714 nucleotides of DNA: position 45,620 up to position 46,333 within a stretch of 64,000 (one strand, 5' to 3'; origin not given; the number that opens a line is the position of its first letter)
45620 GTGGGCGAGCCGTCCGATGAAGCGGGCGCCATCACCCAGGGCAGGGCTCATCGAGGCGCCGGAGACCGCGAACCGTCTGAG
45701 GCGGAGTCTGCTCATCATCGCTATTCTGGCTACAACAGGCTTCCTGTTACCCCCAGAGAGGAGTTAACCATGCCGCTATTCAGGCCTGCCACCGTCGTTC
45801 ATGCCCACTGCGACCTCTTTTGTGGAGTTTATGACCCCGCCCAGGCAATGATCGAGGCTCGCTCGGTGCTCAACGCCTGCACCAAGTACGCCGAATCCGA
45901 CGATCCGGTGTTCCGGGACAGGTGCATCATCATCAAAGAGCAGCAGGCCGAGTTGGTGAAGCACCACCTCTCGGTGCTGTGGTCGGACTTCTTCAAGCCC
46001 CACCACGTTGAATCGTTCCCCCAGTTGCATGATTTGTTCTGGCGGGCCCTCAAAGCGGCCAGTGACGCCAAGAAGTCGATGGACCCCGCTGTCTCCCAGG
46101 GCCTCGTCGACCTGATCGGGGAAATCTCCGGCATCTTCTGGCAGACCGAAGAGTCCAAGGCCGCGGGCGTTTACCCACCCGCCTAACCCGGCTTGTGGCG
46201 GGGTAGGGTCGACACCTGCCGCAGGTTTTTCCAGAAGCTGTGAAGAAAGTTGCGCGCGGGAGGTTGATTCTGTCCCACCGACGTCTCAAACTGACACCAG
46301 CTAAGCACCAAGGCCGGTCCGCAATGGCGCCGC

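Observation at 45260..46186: Ni-SOD (sodN) with a Pro5->Phe substitution in the nickel hook, paired with its maturation protease sodX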

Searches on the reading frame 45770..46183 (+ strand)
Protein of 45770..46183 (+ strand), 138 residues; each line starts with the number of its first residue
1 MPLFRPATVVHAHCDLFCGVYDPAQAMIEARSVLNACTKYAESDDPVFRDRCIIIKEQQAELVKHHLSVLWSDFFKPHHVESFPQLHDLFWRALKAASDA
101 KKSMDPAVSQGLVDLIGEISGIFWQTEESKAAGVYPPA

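Call 3: search_protein_families(library=pfam, proteins=[window:45770-46183:+], max_evalue=0.01)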
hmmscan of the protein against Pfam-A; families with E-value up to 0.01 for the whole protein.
window:45770-46183:+ (138 aa): 1 family
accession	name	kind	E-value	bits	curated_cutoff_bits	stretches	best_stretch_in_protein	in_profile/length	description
PF09055.16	Sod_Ni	-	5.2e-39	134.1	25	1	9-126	2-126/127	Nickel-containing superoxide dismutase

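Call 4: search_protein_families(library=ncbifam, proteins=[window:45770-46183:+], max_evalue=0.01)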
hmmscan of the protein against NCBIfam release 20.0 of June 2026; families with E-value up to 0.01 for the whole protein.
window:45770-46183:+ (138 aa): 1 family
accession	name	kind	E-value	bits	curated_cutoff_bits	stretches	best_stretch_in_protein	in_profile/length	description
TIGR02753.1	sodN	equivalog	4.9e-41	140.3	90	1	6-127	14-143/145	superoxide dismutase, Ni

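Call 5: search_solved_structures(query=window:45770-46183:+, show_alignments=3)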
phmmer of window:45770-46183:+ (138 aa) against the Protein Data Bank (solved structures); distinct sequences matched with E-value up to 0.001: 6.
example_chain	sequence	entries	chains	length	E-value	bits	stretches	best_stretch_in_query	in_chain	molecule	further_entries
1t6i_A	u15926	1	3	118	2.3e-40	141.4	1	13-128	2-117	Superoxide dismutase [Ni]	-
1t6q_A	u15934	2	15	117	3.8e-40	140.7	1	13-128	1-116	Superoxide dismutase [Ni]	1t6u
3g4x_A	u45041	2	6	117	1.4e-39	138.9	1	13-128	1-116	Superoxide dismutase [Ni]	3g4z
1q0d_A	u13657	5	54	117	2.9e-39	137.9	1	13-128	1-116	Superoxide dismutase [Ni]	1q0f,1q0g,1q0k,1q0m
4ncq_A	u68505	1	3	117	3.3e-39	137.7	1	14-128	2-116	Superoxide dismutase [Ni]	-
3g50_A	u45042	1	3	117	5e-39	137.1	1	13-128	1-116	Superoxide dismutase [Ni]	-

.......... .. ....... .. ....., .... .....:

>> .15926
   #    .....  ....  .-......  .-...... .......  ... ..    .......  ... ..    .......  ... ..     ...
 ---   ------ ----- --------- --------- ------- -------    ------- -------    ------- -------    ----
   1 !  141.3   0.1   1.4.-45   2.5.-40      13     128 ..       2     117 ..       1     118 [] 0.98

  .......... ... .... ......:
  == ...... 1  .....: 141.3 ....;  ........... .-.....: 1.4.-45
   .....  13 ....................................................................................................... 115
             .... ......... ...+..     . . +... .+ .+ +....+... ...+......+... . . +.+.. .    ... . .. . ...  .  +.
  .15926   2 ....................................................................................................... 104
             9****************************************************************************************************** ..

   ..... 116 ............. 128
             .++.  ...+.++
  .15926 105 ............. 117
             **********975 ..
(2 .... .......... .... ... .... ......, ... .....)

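Call 6: find_homologous_proteins(query=window:45770-46183:+, max_evalue=0.00001)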
Query window:45770-46183:+ (138 aa): 5414 proteins with E <= 0.00001 among 5458 candidates; the best 120 are listed.
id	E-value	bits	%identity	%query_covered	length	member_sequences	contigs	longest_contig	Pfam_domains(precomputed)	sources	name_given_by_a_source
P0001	5.5e-85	301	95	100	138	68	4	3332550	PF09055.17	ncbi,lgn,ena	-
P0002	8.3e-79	281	89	100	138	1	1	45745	PF09055.17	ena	-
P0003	3.1e-78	279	86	100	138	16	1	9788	PF09055.17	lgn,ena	-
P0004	3.6e-78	279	88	100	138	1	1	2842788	PF09055.17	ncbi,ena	-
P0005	5.1e-77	275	84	100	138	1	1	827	PF09055.17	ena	-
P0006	7.3e-77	274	85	100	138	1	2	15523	PF09055.17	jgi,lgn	jgi:nickel superoxide dismutase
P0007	7.3e-77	274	85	100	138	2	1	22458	PF09055.17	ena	-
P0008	7.7e-77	274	85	100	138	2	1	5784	PF09055.17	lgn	-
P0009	1.0e-76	274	84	100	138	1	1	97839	PF09055.17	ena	-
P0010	1.0e-76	274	84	100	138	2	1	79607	PF09055.17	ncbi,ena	-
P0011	1.8e-76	273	85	100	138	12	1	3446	PF09055.17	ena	-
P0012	1.9e-76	273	84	100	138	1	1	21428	PF09055.17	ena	-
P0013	2.0e-76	273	84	100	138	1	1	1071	PF09055.17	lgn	-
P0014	2.1e-76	273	84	100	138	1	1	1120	PF09055.17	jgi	-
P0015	2.8e-76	272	83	100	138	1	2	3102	PF09055.17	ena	-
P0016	4.7e-76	272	84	100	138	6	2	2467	PF09055.17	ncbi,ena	-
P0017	5.6e-76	272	84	100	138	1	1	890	PF09055.17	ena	-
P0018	6.5e-76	271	82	100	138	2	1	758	PF09055.17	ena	-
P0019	9.7e-76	271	82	100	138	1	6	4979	PF09055.17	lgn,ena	-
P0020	1.4e-75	270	82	100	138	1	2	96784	PF09055.17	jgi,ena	-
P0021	1.5e-75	270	83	100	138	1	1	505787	PF09055.17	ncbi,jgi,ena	jgi:nickel superoxide dismutase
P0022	1.6e-75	270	83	100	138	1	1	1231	PF09055.17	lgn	-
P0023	1.8e-75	270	83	100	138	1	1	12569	PF09055.17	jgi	jgi:nickel superoxide dismutase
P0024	2.0e-75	270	83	100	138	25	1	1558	PF09055.17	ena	-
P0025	6.2e-75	268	82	100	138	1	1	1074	PF09055.17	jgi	jgi:nickel superoxide dismutase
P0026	1.2e-74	267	82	99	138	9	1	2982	PF09055.17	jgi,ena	-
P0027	1.6e-74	267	82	99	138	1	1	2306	PF09055.17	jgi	jgi:nickel superoxide dismutase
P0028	2.2e-74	266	81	100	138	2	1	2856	PF09055.17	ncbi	-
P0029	2.5e-74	266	80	100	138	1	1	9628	PF09055.17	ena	-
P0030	2.9e-74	266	80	100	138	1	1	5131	PF09055.17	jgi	jgi:nickel superoxide dismutase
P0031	3.0e-74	266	81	99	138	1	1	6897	PF09055.17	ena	-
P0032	3.1e-74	266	81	100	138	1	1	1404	PF09055.17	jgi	jgi:nickel superoxide dismutase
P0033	4.3e-74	265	80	100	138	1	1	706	PF09055.17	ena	-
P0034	3.0e-73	263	83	100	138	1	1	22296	PF09055.17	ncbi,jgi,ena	-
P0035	3.2e-73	263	82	99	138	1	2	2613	PF09055.17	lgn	-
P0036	3.9e-73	262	80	100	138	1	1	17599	PF09055.17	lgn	-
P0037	5.0e-73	262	81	98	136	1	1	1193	PF09055.17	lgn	-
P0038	5.8e-73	262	82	100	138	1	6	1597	PF09055.17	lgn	-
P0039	1.3e-72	261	79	99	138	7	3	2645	PF09055.17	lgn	-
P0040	1.4e-72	260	80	99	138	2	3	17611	PF09055.17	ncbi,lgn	ncbi:MAG: superoxide dismutase, Ni [Acidimicrobiia bacterium]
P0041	1.4e-72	260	82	99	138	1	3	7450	PF09055.17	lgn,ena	-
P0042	1.7e-72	260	80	100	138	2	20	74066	PF09055.17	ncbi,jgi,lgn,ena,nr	ncbi:MAG TPA: superoxide dismutase, Ni [Acidimicrobiia bacterium]|jgi:nickel superoxide dismutase|nr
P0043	2.4e-72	260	80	100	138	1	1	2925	PF09055.17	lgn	-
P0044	2.7e-72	260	81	99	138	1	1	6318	PF09055.17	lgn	-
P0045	3.0e-72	259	79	99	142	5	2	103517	PF09055.17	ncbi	-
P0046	6.6e-72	258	78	100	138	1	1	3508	PF09055.17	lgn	-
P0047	7.7e-72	258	81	97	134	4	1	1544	PF09055.17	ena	-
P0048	1.2e-71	258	80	100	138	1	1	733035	PF09055.17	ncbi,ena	-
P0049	1.3e-71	257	79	100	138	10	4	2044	PF09055.17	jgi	jgi:nickel superoxide dismutase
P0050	2.2e-71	257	80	100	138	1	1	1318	PF09055.17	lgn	-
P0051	4.9e-71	255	76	100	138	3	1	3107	PF09055.17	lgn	-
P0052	5.2e-71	255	78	100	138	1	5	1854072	PF09055.17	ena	-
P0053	1.2e-70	254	77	100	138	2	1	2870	PF09055.17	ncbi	-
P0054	1.2e-70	254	81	100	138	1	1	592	PF09055.17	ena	-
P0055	1.7e-70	254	80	100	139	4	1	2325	PF09055.17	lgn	-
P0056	1.7e-70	254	77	100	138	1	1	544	PF09055.17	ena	-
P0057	2.7e-70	253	78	100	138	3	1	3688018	PF09055.17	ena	-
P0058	2.9e-70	253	80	100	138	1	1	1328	PF09055.17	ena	-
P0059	3.1e-70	253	76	100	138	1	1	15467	PF09055.17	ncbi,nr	ncbi:MAG: superoxide dismutase, Ni [Acidimicrobiia bacterium]|nr:superoxide dismutase, Ni [Acidimicr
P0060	3.2e-70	253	81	99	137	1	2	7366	PF09055.17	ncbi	-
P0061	4.0e-70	253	80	99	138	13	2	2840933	PF09055.17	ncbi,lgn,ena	ncbi:MAG: superoxide dismutase, Ni [Acidimicrobiia bacterium]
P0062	4.3e-70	252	81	98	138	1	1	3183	PF09055.17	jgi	-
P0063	5.6e-70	252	77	100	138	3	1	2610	PF09055.17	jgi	jgi:nickel superoxide dismutase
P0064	6.1e-70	252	76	100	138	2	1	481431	PF09055.17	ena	-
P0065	8.4e-70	251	77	99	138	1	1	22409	PF09055.17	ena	-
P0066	9.3e-70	251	78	99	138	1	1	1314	PF09055.17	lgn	-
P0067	9.7e-70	251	78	100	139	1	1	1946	PF09055.17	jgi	jgi:nickel superoxide dismutase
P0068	1.2e-69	251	78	100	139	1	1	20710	PF09055.17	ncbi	-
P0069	1.6e-69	251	78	100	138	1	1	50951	PF09055.17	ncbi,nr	ncbi:MAG: superoxide dismutase, Ni [Acidimicrobiia bacterium]|nr:superoxide dismutase, Ni [Acidimicr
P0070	1.9e-69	250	78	100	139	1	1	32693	PF09055.17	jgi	jgi:nickel superoxide dismutase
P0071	2.5e-69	250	77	99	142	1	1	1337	PF09055.17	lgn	-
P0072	2.7e-69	250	76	100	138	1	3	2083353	PF09055.17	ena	-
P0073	4.7e-69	249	77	99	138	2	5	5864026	PF09055.17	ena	-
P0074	6.4e-69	249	78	100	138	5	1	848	PF09055.17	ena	-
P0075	7.3e-69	248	78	100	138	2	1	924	PF09055.17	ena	-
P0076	7.3e-69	248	79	99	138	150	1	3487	PF09055.17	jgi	jgi:nickel superoxide dismutase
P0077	7.3e-69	248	78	100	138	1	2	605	PF09055.17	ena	-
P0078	7.6e-69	248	77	99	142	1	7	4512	PF09055.17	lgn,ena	-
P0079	8.0e-69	248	78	100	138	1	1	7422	PF09055.17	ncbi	-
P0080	1.0e-68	248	76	100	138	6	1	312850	PF09055.17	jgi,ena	-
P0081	1.2e-68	248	78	100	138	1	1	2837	PF09055.17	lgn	-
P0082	1.8e-68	247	77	100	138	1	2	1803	PF09055.17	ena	-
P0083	2.0e-68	247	77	99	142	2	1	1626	PF09055.17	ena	-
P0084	2.1e-68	247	77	100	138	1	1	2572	PF09055.17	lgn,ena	-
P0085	2.6e-68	247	76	100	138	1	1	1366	PF09055.17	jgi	jgi:nickel superoxide dismutase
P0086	3.0e-68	246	75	100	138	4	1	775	PF09055.17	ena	-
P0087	3.0e-68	246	77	100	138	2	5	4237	PF09055.17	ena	-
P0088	3.0e-68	246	98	81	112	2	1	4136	PF09055.17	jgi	-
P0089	3.7e-68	246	78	100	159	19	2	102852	PF09055.17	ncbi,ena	-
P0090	4.5e-68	246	77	100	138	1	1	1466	PF09055.17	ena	-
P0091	4.7e-68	246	77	100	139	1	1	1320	PF09055.17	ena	-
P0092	4.8e-68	246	76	100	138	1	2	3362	PF09055.17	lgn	-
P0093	5.4e-68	246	77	99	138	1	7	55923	PF09055.17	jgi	jgi:nickel superoxide dismutase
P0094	5.4e-68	246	75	100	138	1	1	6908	PF09055.17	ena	-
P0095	5.8e-68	246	76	99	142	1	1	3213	PF09055.17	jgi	jgi:nickel superoxide dismutase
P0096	6.0e-68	245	76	100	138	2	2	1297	PF09055.17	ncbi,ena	-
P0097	6.7e-68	245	75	100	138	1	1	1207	PF09055.17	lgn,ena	-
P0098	7.1e-68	245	78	100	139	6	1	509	PF09055.17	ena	-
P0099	8.0e-68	245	76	100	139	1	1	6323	PF09055.17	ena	-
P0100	1.0e-67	245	78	100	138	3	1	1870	PF09055.17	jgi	-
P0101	1.0e-67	245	74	100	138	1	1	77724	PF09055.17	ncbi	-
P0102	1.3e-67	244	76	99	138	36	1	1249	PF09055.17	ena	-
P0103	1.9e-67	244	77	100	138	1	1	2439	PF09055.17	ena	-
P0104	2.0e-67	244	76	100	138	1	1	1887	PF09055.17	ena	-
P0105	2.2e-67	244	97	81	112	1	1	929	PF09055.17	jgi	-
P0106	2.6e-67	243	75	100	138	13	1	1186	PF09055.17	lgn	-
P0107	2.7e-67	243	75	100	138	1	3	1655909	PF09055.17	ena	-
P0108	2.8e-67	243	74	100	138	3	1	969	PF09055.17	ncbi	-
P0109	3.0e-67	243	75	100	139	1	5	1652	PF09055.17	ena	-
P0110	3.0e-67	243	77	99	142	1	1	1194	PF09055.17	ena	-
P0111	3.2e-67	243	78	99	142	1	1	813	PF09055.17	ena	-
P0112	3.5e-67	243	78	97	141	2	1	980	PF09055.17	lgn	-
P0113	3.9e-67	243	75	100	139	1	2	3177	PF09055.17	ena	-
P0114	4.0e-67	243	76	100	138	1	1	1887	PF09055.17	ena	-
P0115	4.2e-67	243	75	100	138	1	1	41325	PF09055.17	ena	-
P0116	4.6e-67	243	78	99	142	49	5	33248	PF09055.17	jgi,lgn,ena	-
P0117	5.4e-67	242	76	100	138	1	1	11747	PF09055.17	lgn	-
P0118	5.4e-67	242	75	100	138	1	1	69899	PF09055.17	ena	-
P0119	5.5e-67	242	77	99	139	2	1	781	PF09055.17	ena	-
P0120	7.4e-67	242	73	100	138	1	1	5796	PF09055.17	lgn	-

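Call 16: find_encoding_contigs(protein=P0001, flank=4000, max_places=4)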
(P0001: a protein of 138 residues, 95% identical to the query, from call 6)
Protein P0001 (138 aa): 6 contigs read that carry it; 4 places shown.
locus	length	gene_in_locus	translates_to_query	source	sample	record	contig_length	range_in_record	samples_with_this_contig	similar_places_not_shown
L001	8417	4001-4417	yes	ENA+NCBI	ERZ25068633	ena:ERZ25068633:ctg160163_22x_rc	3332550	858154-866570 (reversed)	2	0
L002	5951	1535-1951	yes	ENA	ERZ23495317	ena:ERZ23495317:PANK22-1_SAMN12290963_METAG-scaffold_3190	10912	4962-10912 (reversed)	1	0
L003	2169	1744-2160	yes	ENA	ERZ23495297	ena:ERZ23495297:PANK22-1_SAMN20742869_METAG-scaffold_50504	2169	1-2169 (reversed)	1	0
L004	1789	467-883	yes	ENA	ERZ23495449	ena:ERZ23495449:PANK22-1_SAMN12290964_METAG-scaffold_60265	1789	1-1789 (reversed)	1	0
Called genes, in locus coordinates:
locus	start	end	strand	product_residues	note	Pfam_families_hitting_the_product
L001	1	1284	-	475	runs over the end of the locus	PF01425:Amidase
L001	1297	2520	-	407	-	PF11258:DUF3048, PF17479:DUF3048_C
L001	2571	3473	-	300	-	-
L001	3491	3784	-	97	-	PF10502:Peptidase_S26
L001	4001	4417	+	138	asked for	PF09055:Sod_Ni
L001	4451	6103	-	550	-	PF00133:tRNA-synt_1, PF09334:tRNA-synt_1g, PF19303:Anticodon_3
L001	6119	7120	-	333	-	PF00892:EamA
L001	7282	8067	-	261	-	PF00892:EamA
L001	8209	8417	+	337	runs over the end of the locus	PF01791:DeoC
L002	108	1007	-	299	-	-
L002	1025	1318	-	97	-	PF10502:Peptidase_S26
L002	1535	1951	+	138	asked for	PF09055:Sod_Ni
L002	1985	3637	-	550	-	PF00133:tRNA-synt_1, PF09334:tRNA-synt_1g, PF19303:Anticodon_3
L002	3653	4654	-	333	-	PF00892:EamA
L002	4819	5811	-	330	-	PF00892:EamA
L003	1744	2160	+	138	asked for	PF09055:Sod_Ni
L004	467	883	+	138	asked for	PF09055:Sod_Ni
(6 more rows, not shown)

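Call 17: list_cluster_members(proteins=[window:45770-46183:+, P0001, P0004, P0042])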
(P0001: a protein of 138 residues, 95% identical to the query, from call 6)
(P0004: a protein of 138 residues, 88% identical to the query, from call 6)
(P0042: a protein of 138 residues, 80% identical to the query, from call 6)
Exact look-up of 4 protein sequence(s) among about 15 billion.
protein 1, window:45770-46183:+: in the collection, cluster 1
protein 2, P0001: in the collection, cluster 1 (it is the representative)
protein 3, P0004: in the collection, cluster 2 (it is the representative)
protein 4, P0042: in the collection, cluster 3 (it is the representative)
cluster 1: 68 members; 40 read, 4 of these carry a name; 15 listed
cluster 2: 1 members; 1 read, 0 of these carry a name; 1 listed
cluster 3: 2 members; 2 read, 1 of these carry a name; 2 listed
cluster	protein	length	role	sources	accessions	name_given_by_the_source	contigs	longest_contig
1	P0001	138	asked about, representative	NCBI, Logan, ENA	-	-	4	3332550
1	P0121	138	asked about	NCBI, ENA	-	-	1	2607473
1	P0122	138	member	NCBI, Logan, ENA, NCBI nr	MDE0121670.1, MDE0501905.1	MAG: superoxide dismutase, Ni [bacterium] | superoxide dismutase, Ni [bacterium]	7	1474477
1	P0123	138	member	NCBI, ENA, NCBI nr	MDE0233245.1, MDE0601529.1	MAG: superoxide dismutase, Ni [bacterium] | superoxide dismutase, Ni [bacterium]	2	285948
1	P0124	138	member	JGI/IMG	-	nickel superoxide dismutase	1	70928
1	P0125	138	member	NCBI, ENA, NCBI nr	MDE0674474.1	MAG: superoxide dismutase, Ni [bacterium] | superoxide dismutase, Ni [bacterium]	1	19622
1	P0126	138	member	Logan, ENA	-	-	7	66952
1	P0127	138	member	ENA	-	-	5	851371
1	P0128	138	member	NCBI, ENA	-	-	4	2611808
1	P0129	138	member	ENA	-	-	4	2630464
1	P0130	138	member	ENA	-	-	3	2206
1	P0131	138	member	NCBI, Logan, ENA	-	-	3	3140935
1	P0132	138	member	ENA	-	-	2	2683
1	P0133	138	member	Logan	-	-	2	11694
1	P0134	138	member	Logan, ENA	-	-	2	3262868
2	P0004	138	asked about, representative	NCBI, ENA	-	-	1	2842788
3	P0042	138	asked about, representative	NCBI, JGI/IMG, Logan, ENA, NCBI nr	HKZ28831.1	MAG TPA: superoxide dismutase, Ni [Acidimicrobiia bacterium] | nickel superoxide dismutase | superoxide dismutase, Ni [Acidimicrobiia bacterium]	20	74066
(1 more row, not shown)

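Call 20: find_related_loci(query=window:45770-46183:+, collection=genome_contigs, flank=1500)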
Query window:45770-46183:+ (138 aa) in genome_contigs; peptide patterns used: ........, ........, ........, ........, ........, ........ (x = any residue, [..] = any of these).
303 stretches matched a pattern; 282 encode a relative of the query (tblastn E <= 1e-3); the best 80 are kept; 80 distinct loci.
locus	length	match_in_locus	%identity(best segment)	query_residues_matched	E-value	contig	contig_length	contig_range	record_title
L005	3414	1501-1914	99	1-138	1e-92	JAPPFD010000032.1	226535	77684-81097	MAG: bacterium isolate RHO1_bin_22 NODE_78_length_226535_cov_45.267821, whole genome shotgun sequence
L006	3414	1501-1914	98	1-138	5e-92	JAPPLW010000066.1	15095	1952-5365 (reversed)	MAG: bacterium isolate RHO3_bin_31 NODE_5687_length_15095_cov_31.132912, whole genome shotgun sequence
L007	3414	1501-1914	98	1-138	2e-91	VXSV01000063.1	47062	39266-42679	MAG: Acidimicrobiia bacterium isolate SB0665_bin_24 NODE_463_length_47062_cov_16.932670, whole genome shotgun sequence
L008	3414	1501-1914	97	1-138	1e-91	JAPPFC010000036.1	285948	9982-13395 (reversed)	MAG: bacterium isolate RHO1_bin_21 NODE_39_length_285948_cov_28.843270, whole genome shotgun sequence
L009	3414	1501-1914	95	1-138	1e-88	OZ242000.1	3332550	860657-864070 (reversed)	MAG: Acidimicrobiia bacterium isolate 2de4d7b0-df0b-474f-a321-03b588d4267d genome assembly, chromosome: 1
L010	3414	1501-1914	96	1-138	1e-91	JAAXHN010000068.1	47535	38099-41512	MAG: Acidimicrobiia bacterium isolate Plut_88890 unfiltered_Plut_88890_genomic_contig_877898, whole genome shotgun seque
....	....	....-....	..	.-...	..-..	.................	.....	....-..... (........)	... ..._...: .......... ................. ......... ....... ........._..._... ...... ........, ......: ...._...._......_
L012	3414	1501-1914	92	1-138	2e-87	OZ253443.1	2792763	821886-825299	MAG: Acidimicrobiia bacterium isolate 563c3fc9-303a-4188-a37b-32c8faebca22 genome assembly, chromosome: 1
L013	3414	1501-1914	92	1-138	5e-87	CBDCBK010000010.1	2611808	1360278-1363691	MAG: Acidimicrobiia bacterium isolate d0411547-dd39-4cd0-b5a5-2d4184132eb5 genome assembly, contig: contig_10, whole gen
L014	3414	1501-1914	90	1-138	1e-85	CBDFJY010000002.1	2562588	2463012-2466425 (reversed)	MAG: Acidimicrobiia bacterium isolate 9841b5da-bbbc-437b-8723-ee48c5b8baba genome assembly, contig: contig_2, whole geno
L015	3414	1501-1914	89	1-138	4e-84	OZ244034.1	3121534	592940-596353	MAG: Acidimicrobiia bacterium isolate 4dc1b814-e420-4262-94ca-2b75272f1101 genome assembly, chromosome: 1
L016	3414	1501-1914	87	1-138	1e-83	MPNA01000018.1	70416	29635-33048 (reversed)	MAG: bacterium OM1 bin76 NODE_688_length_70416_cov_18.3827_ID_1375, whole genome shotgun sequence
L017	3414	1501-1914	88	1-138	1e-82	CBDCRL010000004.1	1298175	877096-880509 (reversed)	MAG: Acidimicrobiia bacterium isolate a5413b3d-67ee-41a5-a32c-3d802bad4828 genome assembly, contig: contig_4, whole geno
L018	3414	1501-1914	89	1-138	1e-82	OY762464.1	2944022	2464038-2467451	MAG: Acidimicrobiia bacterium isolate 46c1db0d-967a-4333-83ea-8eb352737e21 genome assembly, chromosome: 1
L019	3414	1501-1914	86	1-138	1e-81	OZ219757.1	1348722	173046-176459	MAG: Acidimicrobiia bacterium isolate 0395d7e3-236e-4384-95e3-6864e4764bd2 genome assembly, chromosome: 1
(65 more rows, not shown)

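Call 50: search_protein_representatives(protein=window:45770-46183:+)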
Query: 138 residues. Proteins with E-value up to 0.001 (for the whole library): 761; up to 1e-10: 397; up to 1e-30: 40. The best 150 are listed.
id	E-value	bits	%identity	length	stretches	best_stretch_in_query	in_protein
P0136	1.2e-63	229.9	72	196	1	1-138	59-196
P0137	1.0e-55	204.2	68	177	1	3-138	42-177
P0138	1.0e-48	181.5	60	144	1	4-138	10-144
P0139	3.9e-46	173.2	69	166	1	3-115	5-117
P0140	7.1e-43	162.6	61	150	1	20-138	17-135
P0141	1.2e-42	161.9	59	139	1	4-128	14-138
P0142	7.1e-42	159.3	66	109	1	1-106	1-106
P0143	5.6e-40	153.2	54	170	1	3-126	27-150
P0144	9.1e-40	152.5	57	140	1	6-128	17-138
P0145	2.7e-39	151.0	64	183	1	1-118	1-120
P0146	5.3e-37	143.6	63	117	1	38-138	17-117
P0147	5.3e-37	143.6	55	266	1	4-127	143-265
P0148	6.5e-37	143.3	57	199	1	3-128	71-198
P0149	1.1e-36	142.5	55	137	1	3-128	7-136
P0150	1.4e-35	139.0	55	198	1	5-123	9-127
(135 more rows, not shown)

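Call 64: predict_structure(alignment_id=A1)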
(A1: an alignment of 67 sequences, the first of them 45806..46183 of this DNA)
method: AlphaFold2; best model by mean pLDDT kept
length: 126 residues; sequences in the alignment: 67
mean_pLDDT: 90.2   pTM: 0.83
mean pLDDT of the five models: 90.2, 89.5, 88.7, 88.1, 86.8
residues with pLDDT >= 90: 99; 70-90: 12; 50-70: 8; < 50: 7
segments of 3 or more residues with pLDDT < 50: 1-7
pLDDT, mean of each block of 10 residues (from residue 1): 47 95 98 98 98 94 93 97 98 98 97 84 64
secondary structure, 60 per line:
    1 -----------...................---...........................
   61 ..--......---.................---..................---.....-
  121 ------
elements in order: H12-30 H34-62 H65-70 H74-90 H94-111 H115-119
